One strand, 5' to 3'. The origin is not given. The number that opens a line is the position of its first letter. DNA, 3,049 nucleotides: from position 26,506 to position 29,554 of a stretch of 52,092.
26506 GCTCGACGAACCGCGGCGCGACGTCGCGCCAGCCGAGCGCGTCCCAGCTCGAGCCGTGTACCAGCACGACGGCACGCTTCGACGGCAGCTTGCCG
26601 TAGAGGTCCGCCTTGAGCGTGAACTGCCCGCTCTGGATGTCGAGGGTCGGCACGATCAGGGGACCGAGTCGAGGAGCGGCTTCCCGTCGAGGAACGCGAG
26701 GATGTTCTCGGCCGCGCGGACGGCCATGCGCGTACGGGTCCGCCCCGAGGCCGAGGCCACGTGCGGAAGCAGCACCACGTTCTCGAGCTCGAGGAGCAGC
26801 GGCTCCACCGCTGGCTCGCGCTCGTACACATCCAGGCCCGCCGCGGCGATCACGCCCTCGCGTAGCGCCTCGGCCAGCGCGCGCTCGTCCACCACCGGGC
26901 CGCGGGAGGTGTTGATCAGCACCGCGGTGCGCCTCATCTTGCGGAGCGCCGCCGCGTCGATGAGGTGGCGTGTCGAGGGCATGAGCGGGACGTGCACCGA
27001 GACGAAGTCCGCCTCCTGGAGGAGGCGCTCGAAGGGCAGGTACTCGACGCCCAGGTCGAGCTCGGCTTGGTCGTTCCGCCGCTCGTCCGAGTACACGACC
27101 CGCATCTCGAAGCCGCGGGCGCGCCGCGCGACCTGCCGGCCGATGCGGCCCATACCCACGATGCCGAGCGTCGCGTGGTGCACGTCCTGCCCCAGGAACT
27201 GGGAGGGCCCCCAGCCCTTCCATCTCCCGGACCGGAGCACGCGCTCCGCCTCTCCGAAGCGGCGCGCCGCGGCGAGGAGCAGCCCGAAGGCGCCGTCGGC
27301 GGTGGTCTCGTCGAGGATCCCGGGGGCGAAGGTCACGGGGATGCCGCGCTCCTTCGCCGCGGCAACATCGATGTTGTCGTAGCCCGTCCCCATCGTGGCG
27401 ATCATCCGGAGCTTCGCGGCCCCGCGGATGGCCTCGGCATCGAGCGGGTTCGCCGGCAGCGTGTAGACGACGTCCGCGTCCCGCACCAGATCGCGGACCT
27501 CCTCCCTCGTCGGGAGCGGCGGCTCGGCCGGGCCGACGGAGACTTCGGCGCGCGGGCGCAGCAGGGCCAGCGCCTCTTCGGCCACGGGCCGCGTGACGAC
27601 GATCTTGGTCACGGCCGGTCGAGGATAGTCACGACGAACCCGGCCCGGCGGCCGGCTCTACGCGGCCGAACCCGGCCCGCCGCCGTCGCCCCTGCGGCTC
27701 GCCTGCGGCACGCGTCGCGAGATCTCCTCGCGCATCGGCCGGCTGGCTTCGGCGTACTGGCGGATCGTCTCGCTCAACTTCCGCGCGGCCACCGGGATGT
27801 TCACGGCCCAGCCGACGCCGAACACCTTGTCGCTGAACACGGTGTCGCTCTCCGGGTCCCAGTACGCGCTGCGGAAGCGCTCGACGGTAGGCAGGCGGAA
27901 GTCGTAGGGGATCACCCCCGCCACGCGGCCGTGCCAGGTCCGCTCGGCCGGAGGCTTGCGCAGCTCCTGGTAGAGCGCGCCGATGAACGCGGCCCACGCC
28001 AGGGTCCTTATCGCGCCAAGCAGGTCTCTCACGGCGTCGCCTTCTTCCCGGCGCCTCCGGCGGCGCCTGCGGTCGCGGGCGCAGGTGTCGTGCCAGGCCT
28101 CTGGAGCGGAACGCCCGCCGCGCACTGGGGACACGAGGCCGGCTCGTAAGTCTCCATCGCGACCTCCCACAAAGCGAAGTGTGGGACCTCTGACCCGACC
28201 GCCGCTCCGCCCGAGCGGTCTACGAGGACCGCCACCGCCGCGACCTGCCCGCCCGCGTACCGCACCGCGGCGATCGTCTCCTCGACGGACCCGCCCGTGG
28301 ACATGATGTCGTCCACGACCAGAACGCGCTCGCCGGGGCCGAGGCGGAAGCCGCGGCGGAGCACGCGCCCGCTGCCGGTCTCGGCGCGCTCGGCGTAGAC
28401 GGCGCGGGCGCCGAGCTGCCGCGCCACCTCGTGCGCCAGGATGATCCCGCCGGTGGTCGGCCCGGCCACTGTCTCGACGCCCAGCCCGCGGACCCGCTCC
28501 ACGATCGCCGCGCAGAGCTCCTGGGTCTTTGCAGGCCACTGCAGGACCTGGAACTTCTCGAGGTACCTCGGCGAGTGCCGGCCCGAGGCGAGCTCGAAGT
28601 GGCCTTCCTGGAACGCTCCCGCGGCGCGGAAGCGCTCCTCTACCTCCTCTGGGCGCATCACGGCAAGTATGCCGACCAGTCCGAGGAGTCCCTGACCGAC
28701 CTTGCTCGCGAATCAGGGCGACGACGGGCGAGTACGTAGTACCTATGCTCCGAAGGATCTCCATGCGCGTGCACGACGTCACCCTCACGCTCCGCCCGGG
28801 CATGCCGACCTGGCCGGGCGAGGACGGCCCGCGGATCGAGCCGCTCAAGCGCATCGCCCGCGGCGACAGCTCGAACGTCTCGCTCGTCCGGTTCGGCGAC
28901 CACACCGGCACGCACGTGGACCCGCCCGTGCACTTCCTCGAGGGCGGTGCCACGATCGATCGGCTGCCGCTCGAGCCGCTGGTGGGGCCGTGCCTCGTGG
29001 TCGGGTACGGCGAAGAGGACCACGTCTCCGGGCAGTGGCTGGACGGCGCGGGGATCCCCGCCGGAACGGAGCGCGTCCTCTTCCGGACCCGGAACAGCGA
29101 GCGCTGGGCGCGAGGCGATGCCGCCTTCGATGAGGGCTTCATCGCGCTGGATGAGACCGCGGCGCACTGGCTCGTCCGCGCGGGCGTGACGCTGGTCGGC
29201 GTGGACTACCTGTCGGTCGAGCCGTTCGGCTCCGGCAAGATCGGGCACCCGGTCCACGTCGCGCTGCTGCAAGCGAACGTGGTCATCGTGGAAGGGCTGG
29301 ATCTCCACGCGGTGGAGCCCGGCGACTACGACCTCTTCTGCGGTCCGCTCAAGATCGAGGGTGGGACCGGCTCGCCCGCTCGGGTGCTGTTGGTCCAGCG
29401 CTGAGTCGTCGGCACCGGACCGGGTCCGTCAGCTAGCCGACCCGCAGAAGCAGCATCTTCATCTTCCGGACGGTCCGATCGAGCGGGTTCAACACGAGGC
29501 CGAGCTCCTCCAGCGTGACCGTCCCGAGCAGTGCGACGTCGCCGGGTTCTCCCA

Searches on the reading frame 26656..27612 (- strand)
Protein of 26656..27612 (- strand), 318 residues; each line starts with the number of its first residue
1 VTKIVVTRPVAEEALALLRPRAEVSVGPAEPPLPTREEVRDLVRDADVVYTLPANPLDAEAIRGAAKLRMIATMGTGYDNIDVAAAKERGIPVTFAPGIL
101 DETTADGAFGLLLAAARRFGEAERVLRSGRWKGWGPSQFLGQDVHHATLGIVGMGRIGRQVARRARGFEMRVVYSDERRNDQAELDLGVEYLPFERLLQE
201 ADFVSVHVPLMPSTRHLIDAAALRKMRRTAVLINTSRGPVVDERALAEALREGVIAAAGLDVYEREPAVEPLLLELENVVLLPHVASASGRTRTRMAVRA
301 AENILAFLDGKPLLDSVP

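Call 12: find_encoding_contigs(protein=window:26656-27612:-, flank=10000, max_places=4)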
Protein window:26656-27612:- (318 aa): 2 contigs read that carry it; 2 places shown.
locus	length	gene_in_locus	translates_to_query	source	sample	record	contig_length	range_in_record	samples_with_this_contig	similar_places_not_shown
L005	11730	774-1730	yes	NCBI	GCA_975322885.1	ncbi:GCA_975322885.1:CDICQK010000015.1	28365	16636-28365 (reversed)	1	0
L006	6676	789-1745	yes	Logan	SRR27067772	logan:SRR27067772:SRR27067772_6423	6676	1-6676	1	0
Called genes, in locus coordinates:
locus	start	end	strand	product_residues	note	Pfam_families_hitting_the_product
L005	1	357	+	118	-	?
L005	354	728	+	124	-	-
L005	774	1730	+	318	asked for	PF00389:2-Hacid_dh, PF02826:2-Hacid_dh_C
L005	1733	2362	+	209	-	PF12146:Hydrolase_4, PF12697:Abhydrolase_6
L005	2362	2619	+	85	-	PF13560:HTH_31 (weak)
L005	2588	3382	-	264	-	PF05949:DUF881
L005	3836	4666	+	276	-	PF08240:ADH_N, PF00107:ADH_zinc_N, PF13602:ADH_zinc_N_2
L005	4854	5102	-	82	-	PF00127:Copper-bind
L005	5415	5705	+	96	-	PF00127:Copper-bind (weak), PF13473:Cupredoxin_1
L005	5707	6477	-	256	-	PF00230:MIP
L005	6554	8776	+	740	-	PF00141:peroxidase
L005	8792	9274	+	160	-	-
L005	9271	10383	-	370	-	PF02746:MR_MLE_N, PF13378:MR_MLE_C, PF26685:DUF8230_C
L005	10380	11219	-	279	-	PF00583:Acetyltransf_1 (weak)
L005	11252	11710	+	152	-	PF00027:cNMP_binding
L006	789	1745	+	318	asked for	PF00389:2-Hacid_dh, PF02826:2-Hacid_dh_C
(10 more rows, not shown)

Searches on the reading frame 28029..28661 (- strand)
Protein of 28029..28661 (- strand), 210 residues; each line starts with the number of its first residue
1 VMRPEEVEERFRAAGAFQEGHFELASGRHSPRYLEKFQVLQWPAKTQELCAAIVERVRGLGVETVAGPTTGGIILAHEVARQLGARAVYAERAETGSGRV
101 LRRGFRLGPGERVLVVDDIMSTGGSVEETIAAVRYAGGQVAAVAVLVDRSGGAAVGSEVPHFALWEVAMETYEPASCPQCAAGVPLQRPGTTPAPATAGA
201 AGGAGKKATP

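Call 63: search_protein_families(library=pfam, proteins=[window:28029-28661:-], max_evalue=0.001)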
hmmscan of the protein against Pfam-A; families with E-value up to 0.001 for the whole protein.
window:28029-28661:- (210 aa): 1 family
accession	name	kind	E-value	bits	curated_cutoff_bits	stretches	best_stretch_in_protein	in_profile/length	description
PF00156.33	Pribosyltran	-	3.2e-14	53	26.3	1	39-153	5-130/158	Phosphoribosyl transferase domain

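Call 64: search_protein_families(library=ncbifam, proteins=[window:28029-28661:-], max_evalue=0.00001)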
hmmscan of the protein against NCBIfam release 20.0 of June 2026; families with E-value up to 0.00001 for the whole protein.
window:28029-28661:- (210 aa): 21 families
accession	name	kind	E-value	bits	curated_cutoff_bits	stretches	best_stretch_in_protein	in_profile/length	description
TIGR01367.1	pyrE_Therm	equivalog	5.2e-55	186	150.25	1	7-191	2-186/187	orotate phosphoribosyltransferase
TIGR00336.1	pyrE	equivalog_domain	4.3e-22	78.7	106.8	1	13-151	5-149/173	orotate phosphoribosyltransferase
NF001729.0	PRK00455.1-3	equivalog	2.5e-14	53.2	245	1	19-146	31-162/231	orotate phosphoribosyltransferase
NF002620.0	PRK02277.1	subfamily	3.3e-13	49.8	115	1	57-165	82-195/201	orotate phosphoribosyltransferase-like protein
NF004034.0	PRK05500.1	equivalog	2.5e-11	42.9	656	1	20-152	303-435/478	bifunctional orotidine-5'-phosphate decarboxylase/orotate phosphoribosyltransferase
NF002633.0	PRK02304.1-2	equivalog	6.5e-11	42.3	224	1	108-148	109-149/172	adenine phosphoribosyltransferase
NF010382.0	PRK13809.1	equivalog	3e-10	39.8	208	1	13-154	19-162/210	orotate phosphoribosyltransferase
NF002636.0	PRK02304.1-5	equivalog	3.2e-10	39.8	125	1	107-148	114-155/176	adenine phosphoribosyltransferase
TIGR01090.1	apt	equivalog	1.3e-09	38.4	185.85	1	109-148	108-147/169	adenine phosphoribosyltransferase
NF002634.0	PRK02304.1-3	equivalog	2.5e-09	37.1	170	1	108-148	116-156/182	adenine phosphoribosyltransferase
NF006328.0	PRK08558.1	equivalog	5.7e-09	35.9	184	0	108-150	174-216/238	adenine phosphoribosyltransferase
NF045507.1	transregGfcR_Halo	equivalog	1.1e-08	34.8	300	1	100-167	143-209/215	transcriptional regulator GfcR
NF002632.0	PRK02304.1-1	equivalog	2.4e-08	33.9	243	1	108-148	117-157/183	adenine phosphoribosyltransferase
NF009211.0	PRK12560.1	equivalog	3.8e-08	33.3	188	1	109-149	113-153/187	adenine phosphoribosyltransferase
NF002635.0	PRK02304.1-4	subfamily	5.9e-08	32.4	146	1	109-154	114-159/188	adenine phosphoribosyltransferase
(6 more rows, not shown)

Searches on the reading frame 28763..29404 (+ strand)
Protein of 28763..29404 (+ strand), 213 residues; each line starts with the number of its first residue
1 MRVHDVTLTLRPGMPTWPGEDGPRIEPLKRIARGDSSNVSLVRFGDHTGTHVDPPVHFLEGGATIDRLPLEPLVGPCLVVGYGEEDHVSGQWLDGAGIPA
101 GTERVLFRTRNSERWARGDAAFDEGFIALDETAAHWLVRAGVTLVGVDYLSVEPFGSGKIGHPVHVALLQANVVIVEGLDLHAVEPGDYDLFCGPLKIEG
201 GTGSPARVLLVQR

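Call 64: search_protein_families(library=ncbifam, proteins=[window:28763-29404:+], max_evalue=0.00001)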
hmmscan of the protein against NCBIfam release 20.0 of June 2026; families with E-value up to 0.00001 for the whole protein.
window:28763-29404:+ (213 aa): 1 family
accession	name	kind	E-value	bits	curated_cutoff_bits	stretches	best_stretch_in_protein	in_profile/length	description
TIGR03035.1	trp_arylform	equivalog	7.9e-35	120.7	223.05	1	3-210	2-203/206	arylformamidase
